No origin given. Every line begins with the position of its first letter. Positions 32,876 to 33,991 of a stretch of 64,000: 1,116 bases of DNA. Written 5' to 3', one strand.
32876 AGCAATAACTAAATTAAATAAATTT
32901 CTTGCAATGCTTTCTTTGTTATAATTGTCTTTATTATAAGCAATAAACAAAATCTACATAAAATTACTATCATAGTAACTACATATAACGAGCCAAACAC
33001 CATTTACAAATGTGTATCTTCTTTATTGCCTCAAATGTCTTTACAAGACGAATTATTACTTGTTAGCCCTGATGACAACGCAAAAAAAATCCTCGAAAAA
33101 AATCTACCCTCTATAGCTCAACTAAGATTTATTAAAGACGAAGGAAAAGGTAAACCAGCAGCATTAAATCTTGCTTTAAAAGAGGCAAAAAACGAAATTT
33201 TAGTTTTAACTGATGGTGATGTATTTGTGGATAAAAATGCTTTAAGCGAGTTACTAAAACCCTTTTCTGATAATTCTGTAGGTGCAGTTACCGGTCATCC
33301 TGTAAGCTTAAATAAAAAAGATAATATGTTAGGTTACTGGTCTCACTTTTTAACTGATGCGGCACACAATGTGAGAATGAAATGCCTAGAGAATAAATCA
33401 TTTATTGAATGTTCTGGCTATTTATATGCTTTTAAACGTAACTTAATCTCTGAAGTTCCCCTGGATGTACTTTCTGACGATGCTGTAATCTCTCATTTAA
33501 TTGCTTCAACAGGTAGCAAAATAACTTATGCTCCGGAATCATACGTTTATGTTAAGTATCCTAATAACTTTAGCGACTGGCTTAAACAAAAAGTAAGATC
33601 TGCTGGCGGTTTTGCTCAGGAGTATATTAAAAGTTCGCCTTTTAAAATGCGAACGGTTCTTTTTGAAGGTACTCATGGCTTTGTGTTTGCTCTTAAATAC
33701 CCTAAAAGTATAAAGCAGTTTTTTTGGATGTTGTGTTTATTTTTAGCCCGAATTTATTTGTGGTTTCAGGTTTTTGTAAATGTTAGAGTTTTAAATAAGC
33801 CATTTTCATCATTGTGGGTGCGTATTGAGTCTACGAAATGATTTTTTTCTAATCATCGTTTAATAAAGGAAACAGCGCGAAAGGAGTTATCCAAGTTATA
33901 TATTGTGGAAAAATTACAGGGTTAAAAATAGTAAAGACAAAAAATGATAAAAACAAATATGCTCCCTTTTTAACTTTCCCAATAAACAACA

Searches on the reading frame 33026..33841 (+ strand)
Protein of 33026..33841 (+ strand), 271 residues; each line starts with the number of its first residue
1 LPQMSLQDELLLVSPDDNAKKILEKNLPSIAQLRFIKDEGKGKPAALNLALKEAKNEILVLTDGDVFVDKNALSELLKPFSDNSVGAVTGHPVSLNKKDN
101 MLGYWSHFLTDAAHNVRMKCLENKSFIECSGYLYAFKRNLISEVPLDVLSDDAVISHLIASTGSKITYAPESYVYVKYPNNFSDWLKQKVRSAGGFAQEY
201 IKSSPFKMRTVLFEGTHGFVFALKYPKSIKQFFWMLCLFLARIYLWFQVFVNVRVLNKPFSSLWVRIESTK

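Call 11: search_protein_families(library=pfam, proteins=[window:33026-33841:+], max_evalue=0.01)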
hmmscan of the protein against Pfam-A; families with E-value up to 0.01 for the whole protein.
window:33026-33841:+ (271 aa): 4 families
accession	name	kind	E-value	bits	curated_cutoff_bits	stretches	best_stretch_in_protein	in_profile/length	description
PF13641.12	Glyco_tranf_2_3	-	2.3e-13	51.2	27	1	26-194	54-229/230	Glycosyltransferase like family 2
PF13506.12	Glyco_transf_21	-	1.6e-12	47.7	21.7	1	43-179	18-157/174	Glycosyl transferase family 21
PF13632.12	Glyco_trans_2_3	-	2.2e-12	47.7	27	1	59-244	2-181/198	Glycosyl transferase family group 2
PF00535.33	Glycos_transf_2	-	1.5e-10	41.7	23.3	1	16-100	38-123/168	Glycosyl transferase family 2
